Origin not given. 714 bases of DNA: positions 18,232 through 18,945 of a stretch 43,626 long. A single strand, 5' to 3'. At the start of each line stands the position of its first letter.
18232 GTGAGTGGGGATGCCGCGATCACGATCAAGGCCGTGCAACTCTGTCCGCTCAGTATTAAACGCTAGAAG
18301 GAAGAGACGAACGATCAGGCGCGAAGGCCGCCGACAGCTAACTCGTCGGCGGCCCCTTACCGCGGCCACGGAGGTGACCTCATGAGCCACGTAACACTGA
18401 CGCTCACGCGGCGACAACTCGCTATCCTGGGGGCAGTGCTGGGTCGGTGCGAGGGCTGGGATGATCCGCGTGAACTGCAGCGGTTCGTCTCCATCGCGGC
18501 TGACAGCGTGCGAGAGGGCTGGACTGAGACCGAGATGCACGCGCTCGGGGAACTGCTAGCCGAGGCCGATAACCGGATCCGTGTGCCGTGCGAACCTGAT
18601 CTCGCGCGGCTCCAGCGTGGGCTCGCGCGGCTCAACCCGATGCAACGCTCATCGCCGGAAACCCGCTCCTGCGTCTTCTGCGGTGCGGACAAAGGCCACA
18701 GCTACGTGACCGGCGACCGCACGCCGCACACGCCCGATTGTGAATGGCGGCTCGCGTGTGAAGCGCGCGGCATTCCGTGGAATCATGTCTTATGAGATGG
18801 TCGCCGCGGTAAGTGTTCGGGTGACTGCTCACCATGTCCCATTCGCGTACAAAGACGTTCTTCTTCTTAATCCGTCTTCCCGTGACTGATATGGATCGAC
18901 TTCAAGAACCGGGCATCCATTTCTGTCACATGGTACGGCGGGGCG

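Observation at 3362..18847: Nine-copy ~60-bp structured repeat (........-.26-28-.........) at gene boundaries, in both orientations, confined to the early/lysogeny half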

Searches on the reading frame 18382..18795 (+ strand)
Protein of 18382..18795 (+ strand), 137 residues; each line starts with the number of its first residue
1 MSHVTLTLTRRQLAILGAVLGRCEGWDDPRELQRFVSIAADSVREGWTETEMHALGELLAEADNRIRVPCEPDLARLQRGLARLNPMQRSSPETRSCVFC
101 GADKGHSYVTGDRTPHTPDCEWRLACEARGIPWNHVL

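Call 14: search_protein_families(library=pfam, max_evalue=0.01, proteins=[window:18382-18795:+])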
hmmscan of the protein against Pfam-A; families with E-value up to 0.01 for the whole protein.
window:18382-18795:+ (137 aa): 0 families

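Call 15: search_protein_families(library=phrogs, max_evalue=0.01, proteins=[window:18382-18795:+])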
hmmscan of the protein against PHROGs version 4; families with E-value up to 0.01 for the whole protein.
window:18382-18795:+ (137 aa): 0 families

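Call 60: find_homologous_proteins(query=window:18382-18795:+, max_evalue=0.001)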
Query window:18382-18795:+ (137 aa): 9 proteins with E <= 0.001 among 44 candidates.
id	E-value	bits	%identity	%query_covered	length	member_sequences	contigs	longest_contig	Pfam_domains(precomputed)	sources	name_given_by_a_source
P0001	2.9e-32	130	86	47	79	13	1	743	-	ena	-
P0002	7.8e-32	128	83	47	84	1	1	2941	-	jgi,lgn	jgi:hypothetical protein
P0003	8.1e-31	125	72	61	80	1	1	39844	-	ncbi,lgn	-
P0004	1.7e-30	124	90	45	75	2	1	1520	-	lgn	-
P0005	2.6e-29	120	87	45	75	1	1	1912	-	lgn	-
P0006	8.5e-28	115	60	63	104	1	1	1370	-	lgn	-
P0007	5.6e-27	112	77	47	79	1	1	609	-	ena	-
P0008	5.9e-27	112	80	45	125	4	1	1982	-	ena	-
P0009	1.9e-26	111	51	80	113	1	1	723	-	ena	-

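Call 61: find_encoding_contigs(protein=P0003, flank=10000, max_places=5)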
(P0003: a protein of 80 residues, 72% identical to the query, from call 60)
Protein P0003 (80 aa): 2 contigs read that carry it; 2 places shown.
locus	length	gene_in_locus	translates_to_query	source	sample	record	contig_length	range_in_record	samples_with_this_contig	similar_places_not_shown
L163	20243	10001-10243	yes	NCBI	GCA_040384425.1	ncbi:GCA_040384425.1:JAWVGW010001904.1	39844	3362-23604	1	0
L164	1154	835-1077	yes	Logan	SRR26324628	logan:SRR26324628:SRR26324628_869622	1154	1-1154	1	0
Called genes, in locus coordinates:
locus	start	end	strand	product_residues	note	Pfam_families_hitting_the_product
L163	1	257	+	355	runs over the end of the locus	-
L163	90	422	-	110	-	-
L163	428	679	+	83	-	-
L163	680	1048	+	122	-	-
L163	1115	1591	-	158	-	-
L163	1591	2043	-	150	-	-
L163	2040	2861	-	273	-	-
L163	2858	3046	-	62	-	-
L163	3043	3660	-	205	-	-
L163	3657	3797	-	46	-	-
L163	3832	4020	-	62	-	-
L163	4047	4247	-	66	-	-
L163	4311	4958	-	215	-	-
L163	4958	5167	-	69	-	-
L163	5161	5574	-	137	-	-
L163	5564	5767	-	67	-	-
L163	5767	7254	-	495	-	PF02739:5_3_exonuc_N, PF01367:5_3_exonuc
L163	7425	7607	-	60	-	-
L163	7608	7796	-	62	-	-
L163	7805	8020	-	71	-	-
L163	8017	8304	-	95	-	PF27050:Phage_P22_Y8K6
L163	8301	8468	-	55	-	-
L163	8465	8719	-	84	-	-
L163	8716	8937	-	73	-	-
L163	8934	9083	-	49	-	-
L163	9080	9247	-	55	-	-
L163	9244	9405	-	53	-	-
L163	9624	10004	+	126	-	-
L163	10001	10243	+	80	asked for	-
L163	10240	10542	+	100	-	-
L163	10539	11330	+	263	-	PF01170:UPF0020 (faint), PF01555:N6_N4_Mtase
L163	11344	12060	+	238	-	-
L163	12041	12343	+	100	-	-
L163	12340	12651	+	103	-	-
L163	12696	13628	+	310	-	-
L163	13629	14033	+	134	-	-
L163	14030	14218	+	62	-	-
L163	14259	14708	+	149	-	-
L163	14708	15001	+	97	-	-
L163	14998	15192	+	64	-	-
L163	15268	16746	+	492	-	-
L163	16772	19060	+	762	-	PF16510:P22_portal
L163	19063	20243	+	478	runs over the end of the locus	PF18760:ART-PolyVal (faint)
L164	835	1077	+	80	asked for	-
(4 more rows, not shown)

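Call 62: find_encoding_contigs(protein=P0002, flank=10000, max_places=5)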
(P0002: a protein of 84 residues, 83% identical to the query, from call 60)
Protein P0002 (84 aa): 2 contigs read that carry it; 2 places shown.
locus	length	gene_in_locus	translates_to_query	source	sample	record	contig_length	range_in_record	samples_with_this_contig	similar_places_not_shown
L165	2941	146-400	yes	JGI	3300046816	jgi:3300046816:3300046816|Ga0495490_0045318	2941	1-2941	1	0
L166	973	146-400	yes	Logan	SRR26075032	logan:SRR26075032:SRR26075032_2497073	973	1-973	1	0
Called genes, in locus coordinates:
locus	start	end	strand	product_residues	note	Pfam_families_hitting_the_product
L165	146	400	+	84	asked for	-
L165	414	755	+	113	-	-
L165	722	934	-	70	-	-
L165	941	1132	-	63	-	-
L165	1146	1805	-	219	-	-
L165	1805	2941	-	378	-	?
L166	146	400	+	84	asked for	-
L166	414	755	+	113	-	-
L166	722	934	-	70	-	-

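Call 65: find_encoding_contigs(protein=P0004, flank=5000, max_places=5)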
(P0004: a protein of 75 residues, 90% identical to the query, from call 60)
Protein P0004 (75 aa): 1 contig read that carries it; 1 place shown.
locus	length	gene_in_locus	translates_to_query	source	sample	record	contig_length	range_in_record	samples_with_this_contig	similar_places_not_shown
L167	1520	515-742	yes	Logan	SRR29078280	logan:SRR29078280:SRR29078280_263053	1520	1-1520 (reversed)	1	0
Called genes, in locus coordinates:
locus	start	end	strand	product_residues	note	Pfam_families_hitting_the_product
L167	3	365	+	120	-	?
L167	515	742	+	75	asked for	-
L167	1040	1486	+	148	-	PF06356:DUF1064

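Call 66: find_encoding_contigs(protein=P0005, flank=5000, max_places=5)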
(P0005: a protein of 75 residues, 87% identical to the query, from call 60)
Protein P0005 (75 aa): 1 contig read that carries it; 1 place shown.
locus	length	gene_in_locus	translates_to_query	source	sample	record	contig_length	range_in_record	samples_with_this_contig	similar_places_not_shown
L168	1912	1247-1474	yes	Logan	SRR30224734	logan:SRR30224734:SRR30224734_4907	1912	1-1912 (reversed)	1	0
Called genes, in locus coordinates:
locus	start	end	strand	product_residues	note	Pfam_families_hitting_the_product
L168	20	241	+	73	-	-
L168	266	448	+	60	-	-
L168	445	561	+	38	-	-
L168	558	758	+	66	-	-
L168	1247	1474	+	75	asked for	-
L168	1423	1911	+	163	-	?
